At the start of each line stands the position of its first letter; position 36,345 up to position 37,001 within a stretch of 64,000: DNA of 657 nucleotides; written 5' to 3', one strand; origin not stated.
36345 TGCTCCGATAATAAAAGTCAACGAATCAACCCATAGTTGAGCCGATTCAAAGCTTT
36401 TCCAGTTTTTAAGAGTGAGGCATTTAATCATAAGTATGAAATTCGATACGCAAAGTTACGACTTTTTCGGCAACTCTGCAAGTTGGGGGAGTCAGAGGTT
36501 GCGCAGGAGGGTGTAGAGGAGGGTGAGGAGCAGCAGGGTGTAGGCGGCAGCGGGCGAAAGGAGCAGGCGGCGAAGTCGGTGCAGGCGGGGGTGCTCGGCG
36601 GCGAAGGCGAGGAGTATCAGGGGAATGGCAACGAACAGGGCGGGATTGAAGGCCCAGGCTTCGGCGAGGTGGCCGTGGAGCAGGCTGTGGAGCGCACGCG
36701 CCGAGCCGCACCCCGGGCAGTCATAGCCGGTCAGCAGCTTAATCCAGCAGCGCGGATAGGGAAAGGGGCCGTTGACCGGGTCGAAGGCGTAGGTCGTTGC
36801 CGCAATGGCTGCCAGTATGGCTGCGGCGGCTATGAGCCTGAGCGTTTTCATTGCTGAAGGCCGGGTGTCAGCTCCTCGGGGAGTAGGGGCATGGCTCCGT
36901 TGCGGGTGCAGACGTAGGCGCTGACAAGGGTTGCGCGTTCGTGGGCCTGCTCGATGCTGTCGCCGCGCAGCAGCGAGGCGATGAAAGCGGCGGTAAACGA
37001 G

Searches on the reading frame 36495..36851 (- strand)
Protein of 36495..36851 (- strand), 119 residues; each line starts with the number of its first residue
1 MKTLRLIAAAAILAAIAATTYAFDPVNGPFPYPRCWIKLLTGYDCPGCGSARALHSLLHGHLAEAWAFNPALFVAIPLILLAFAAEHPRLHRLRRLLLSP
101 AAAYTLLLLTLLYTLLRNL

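Call 4: search_protein_families(library=pfam, proteins=[window:36495-36851:-], max_evalue=1)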
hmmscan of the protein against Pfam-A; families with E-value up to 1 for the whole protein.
window:36495-36851:- (119 aa): 1 family
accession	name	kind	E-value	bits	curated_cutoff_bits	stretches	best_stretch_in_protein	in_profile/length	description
PF10825.13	DUF2752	-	2.6e-20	72.7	27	1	35-82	1-48/49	Protein of unknown function (DUF2752)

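Call 33: find_homologous_proteins(query=window:36495-36851:-, max_evalue=1e-10)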
Query window:36495-36851:- (119 aa): 69 proteins with E <= 1e-10 among 371 candidates.
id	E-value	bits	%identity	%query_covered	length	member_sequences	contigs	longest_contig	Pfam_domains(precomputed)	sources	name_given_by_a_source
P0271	2.0e-69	249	99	100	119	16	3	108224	PF10825.14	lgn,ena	-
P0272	4.5e-59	216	87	100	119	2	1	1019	PF10825.14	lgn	-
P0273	4.4e-48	180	77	83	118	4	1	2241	PF10825.14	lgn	-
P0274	1.8e-46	175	77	81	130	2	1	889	PF10825.14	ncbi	-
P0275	3.2e-45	171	67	97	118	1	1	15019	PF10825.14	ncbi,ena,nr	ncbi:MAG: DUF2752 domain-containing protein [Muribaculaceae bacterium]|nr:DUF2752 domain-containing 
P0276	6.4e-44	167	65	100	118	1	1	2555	PF10825.14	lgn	-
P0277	2.8e-41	158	68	83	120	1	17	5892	PF10825.14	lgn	-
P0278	3.4e-41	158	61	98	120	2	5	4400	PF10825.14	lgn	-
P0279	3.4e-41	158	68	83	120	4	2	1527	PF10825.14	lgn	-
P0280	1.2e-40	156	66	87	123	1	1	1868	PF10825.14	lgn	-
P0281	1.2e-40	156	63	96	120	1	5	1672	PF10825.14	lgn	-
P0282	4.3e-39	151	60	98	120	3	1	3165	PF10825.14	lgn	-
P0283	4.5e-38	148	64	82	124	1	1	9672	PF10825.14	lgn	-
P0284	8.0e-37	144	66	83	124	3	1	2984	PF10825.14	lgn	-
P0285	4.7e-35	138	57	95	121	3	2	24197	PF10825.14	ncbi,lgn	-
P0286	3.7e-33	132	61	82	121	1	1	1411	PF10825.14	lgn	-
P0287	5.0e-30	122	52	95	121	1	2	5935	PF10825.14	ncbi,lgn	-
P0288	2.1e-29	120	49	100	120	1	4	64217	PF10825.14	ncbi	-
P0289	3.1e-26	110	50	100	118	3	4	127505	PF10825.14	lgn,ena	-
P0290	4.2e-25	106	53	87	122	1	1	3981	PF10825.14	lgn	-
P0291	5.5e-25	106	52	82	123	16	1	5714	PF10825.14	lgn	-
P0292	9.8e-25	105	51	92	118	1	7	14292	PF10825.14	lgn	-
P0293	1.0e-24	105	55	83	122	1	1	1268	PF10825.14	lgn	-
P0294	4.5e-24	103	53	83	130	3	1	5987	PF10825.14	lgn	-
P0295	5.2e-24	103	52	82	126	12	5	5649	PF10825.14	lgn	-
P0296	4.9e-23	100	49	83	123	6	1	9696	PF10825.14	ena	-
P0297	4.9e-23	100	50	88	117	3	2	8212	PF10825.14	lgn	-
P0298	2.4e-22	97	46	97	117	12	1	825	PF10825.14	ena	-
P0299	3.1e-21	94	46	87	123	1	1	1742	PF10825.14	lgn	-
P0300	5.9e-21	93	45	97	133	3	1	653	PF10825.14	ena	-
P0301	1.3e-20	92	43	83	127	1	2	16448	PF10825.14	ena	-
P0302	1.4e-20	92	45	97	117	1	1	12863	PF10825.14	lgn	-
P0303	2.1e-20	91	41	99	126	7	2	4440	PF10825.14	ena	-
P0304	6.1e-20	90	45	86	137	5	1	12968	PF10825.14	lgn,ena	-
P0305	1.3e-19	89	44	97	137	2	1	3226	PF10825.14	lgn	-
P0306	1.3e-19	89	47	82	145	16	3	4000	PF10825.14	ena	-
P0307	1.4e-19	88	48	73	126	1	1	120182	PF10825.14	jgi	-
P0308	1.1e-18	86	46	83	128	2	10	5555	PF10825.14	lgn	-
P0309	1.2e-18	85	37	99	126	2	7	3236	PF10825.14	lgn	-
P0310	1.9e-18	85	52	73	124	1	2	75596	PF10825.14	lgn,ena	-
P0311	2.4e-18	84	49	81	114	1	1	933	PF10825.14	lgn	-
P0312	2.7e-18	84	45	83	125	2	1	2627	PF10825.14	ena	-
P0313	2.8e-18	84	45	83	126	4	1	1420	PF10825.14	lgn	-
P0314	3.5e-18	84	44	82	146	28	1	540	PF10825.14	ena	-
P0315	4.8e-18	84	40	93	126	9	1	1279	PF10825.14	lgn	-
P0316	1.2e-17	82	47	78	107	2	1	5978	PF10825.14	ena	-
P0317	3.5e-17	81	48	67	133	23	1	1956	PF10825.14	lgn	-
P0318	5.1e-17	80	47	67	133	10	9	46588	PF10825.14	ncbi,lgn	-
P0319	7.1e-17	80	47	74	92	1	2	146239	PF10825.14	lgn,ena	-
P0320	8.6e-17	79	43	82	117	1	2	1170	PF10825.14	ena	-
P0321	2.6e-16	78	47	82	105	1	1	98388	PF10825.14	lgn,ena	-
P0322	2.7e-16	78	56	42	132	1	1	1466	PF10825.14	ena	-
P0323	8.1e-15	73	39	83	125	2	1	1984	PF10825.14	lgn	-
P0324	8.4e-15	73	38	83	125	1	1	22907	PF10825.14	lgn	-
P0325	2.2e-14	72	39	83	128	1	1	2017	PF10825.14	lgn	-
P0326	3.2e-14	71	36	83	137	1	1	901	PF10825.14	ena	-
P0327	4.5e-14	71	38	95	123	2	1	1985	PF10825.14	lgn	-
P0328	6.6e-14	70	48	75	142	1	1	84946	PF10825.14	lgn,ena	-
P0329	7.0e-14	70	39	82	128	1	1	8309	PF10825.14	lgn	-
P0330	2.3e-13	68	38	94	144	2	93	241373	PF10825.14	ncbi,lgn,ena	-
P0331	2.7e-13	68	42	83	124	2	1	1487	PF10825.14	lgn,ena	-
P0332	2.9e-13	68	38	95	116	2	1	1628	PF10825.14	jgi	-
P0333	7.4e-13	67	47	72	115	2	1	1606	PF10825.14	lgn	-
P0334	1.3e-12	66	51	46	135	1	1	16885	PF10825.14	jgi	-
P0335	5.3e-12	64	42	83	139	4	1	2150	PF10825.14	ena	-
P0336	8.1e-12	63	39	97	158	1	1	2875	PF10825.14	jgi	jgi:Protein of unknown function (DUF2752)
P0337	1.6e-11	62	52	73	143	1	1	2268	PF10825.14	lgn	-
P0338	4.3e-11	61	61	32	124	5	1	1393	PF10825.14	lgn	-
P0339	6.0e-11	61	48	66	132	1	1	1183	PF10825.14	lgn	-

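Call 34: find_encoding_contigs(protein=P0271, flank=5000, max_places=4)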
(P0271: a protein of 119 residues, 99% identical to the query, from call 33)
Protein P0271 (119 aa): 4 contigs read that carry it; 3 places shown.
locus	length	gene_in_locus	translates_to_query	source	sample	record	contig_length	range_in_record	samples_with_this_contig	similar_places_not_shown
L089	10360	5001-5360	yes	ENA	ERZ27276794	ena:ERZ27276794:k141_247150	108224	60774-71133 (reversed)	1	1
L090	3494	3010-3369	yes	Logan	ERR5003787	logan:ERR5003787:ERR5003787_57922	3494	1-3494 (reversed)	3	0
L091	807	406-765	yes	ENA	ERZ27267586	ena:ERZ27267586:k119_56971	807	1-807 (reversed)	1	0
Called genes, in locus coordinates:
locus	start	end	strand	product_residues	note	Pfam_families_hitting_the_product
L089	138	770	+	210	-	-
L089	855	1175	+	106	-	PF11950:DUF3467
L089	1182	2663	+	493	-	PF00133:tRNA-synt_1 (faint), PF01406:tRNA-synt_1e, PF09334:tRNA-synt_1g (faint), PF09190:DALR_2, PF23493:CysS_C (weak)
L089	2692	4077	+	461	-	PF13401:AAA_22 (faint), PF05970:PIF1 (weak), PF13191:AAA_16 (weak), PF13604:AAA_30, PF05729:NACHT (weak), PF13245:AAA_19, PF13538:UvrD_C_2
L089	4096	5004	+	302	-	PF00294:PfkB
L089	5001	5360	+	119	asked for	PF10825:DUF2752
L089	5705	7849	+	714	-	PF01807:Zn_ribbon_DnaG, PF08275:DNAG_N, PF01751:Toprim (weak), PF13155:Toprim_2, PF13662:Toprim_4, PF10410:DnaB_bind, PF28534:DUF8430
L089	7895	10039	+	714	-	PF00930:DPPIV_N (faint), PF07676:PD40 (faint), PF26549:Tricorn_N (weak), PF26550:Tricorn_2nd, PF26549:Tricorn_N, PF02129:Peptidase_S15 (weak), PF00561:Abhydrolase_1 (faint), PF00326:Peptidase_S9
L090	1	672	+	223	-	?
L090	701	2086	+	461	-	PF13401:AAA_22 (faint), PF05970:PIF1 (weak), PF13191:AAA_16 (weak), PF13604:AAA_30, PF05729:NACHT (weak), PF13245:AAA_19, PF13538:UvrD_C_2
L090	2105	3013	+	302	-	PF00294:PfkB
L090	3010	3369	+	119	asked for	PF10825:DUF2752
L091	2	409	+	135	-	?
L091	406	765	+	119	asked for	PF10825:DUF2752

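Call 35: find_encoding_contigs(protein=P0275, flank=5000, max_places=3)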
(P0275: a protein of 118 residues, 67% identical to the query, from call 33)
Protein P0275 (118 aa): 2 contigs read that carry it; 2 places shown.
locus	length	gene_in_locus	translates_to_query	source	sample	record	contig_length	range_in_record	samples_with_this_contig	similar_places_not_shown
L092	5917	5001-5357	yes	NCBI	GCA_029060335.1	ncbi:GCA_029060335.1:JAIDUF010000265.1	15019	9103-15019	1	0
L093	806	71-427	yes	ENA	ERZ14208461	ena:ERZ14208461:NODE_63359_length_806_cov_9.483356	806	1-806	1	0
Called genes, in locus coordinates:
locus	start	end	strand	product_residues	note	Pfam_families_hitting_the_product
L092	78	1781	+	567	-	PF07690:MFS_1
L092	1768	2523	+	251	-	PF06342:DUF1057, PF12146:Hydrolase_4, PF00561:Abhydrolase_1, PF12697:Abhydrolase_6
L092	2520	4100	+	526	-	PF08245:Mur_ligase_M, PF02875:Mur_ligase_C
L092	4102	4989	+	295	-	PF00294:PfkB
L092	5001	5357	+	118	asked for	PF10825:DUF2752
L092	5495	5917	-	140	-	PF01116:F_bP_aldolase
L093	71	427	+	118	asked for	PF10825:DUF2752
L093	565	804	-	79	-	?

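Call 36: find_encoding_contigs(protein=P0285, flank=5000, max_places=3)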
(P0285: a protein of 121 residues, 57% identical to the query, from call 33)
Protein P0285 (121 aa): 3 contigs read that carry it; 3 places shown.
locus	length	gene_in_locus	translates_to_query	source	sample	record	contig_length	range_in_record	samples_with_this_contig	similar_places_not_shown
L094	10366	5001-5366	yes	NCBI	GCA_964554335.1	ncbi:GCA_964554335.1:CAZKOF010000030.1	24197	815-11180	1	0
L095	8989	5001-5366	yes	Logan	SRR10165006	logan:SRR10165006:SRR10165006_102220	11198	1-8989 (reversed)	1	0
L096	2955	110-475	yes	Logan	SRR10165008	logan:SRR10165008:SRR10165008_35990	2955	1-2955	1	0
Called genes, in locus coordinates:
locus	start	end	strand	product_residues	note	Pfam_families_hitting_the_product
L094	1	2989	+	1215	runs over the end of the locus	PF23653:DUF7149, PF25120:DUF7814, PF20473:MmeI_Mtase (weak), PF07669:Eco57I, PF12950:TaqI_C (weak)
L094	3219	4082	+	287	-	PF09407:AbiEi_1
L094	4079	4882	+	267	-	PF08843:AbiEii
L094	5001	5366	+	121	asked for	PF10825:DUF2752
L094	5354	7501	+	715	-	PF01807:Zn_ribbon_DnaG, PF08275:DNAG_N, PF01751:Toprim, PF13155:Toprim_2, PF13362:Toprim_3 (faint), PF13662:Toprim_4, PF10410:DnaB_bind (weak), PF28534:DUF8430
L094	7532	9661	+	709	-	PF02897:Peptidase_S9_N (faint), PF07676:PD40 (faint), PF00930:DPPIV_N (faint), PF26549:Tricorn_N (weak), PF26550:Tricorn_2nd, PF26549:Tricorn_N, PF02129:Peptidase_S15 (weak), PF00326:Peptidase_S9, +1 more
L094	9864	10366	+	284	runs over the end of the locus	PF02253:PLA1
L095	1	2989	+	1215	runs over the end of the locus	PF23653:DUF7149, PF25120:DUF7814, PF20473:MmeI_Mtase (weak), PF07669:Eco57I, PF12950:TaqI_C (weak)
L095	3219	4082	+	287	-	PF09407:AbiEi_1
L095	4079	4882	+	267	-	PF08843:AbiEii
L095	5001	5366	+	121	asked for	PF10825:DUF2752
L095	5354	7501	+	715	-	PF01807:Zn_ribbon_DnaG, PF08275:DNAG_N, PF01751:Toprim, PF13155:Toprim_2, PF13362:Toprim_3 (faint), PF13662:Toprim_4, PF10410:DnaB_bind (weak), PF28534:DUF8430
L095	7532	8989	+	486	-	?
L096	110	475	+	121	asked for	PF10825:DUF2752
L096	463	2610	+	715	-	PF01807:Zn_ribbon_DnaG, PF08275:DNAG_N, PF01751:Toprim, PF13155:Toprim_2, PF13362:Toprim_3 (faint), PF13662:Toprim_4, PF10410:DnaB_bind (weak), PF28534:DUF8430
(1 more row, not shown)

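Call 37: find_encoding_contigs(protein=P0288, flank=5000, max_places=3)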
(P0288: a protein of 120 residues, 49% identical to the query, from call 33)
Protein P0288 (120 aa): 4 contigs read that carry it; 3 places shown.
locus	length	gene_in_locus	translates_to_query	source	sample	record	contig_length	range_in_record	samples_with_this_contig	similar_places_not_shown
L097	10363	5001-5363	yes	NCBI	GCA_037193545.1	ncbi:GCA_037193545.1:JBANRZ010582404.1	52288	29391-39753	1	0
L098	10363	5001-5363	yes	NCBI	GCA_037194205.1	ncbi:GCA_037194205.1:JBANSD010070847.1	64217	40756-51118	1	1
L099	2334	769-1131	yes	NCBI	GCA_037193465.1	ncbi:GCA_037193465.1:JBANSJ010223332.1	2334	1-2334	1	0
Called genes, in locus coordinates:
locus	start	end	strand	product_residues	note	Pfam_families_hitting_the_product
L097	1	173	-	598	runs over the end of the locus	PF00501:AMP-binding, PF23562:AMP-binding_C_3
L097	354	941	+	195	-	PF00210:Ferritin, PF02915:Rubrerythrin, PF21349:RUBY_RBDX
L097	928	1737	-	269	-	PF02517:Rce1-like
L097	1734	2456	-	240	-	PF03602:Cons_hypoth95 (weak), PF05175:MTS, PF13847:Methyltransf_31 (faint), PF13649:Methyltransf_25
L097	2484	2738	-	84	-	PF01197:Ribosomal_L31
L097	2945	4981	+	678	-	PF02922:CBM_48, PF00128:Alpha-amylase, PF02806:Alpha-amylase_C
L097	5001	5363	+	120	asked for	PF10825:DUF2752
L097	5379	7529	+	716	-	PF01807:Zn_ribbon_DnaG, PF08275:DNAG_N, PF01751:Toprim, PF13155:Toprim_2, PF13362:Toprim_3 (faint), PF13662:Toprim_4, PF10410:DnaB_bind (weak), PF28534:DUF8430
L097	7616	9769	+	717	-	PF07676:PD40 (faint), PF00930:DPPIV_N (faint), PF26549:Tricorn_N (weak), PF26550:Tricorn_2nd, PF26549:Tricorn_N, PF02129:Peptidase_S15, PF00561:Abhydrolase_1 (weak), PF00326:Peptidase_S9, +2 more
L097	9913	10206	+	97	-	PF09907:HigB_toxin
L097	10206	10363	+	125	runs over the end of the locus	PF01381:HTH_3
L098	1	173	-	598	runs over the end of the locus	PF00501:AMP-binding, PF23562:AMP-binding_C_3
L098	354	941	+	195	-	PF00210:Ferritin, PF02915:Rubrerythrin, PF21349:RUBY_RBDX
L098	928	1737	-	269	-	PF02517:Rce1-like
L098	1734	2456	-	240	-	PF03602:Cons_hypoth95 (weak), PF05175:MTS, PF13847:Methyltransf_31 (faint), PF13649:Methyltransf_25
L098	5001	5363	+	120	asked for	PF10825:DUF2752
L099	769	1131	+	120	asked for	PF10825:DUF2752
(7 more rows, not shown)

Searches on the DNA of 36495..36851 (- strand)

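Call 44: search_rna_families(source=L089, start=5200, end=5800, threshold=evalue, max_evalue=1)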
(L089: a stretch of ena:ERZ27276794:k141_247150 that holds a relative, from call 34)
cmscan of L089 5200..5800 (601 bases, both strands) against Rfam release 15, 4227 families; matches with E-value up to 1: 0.
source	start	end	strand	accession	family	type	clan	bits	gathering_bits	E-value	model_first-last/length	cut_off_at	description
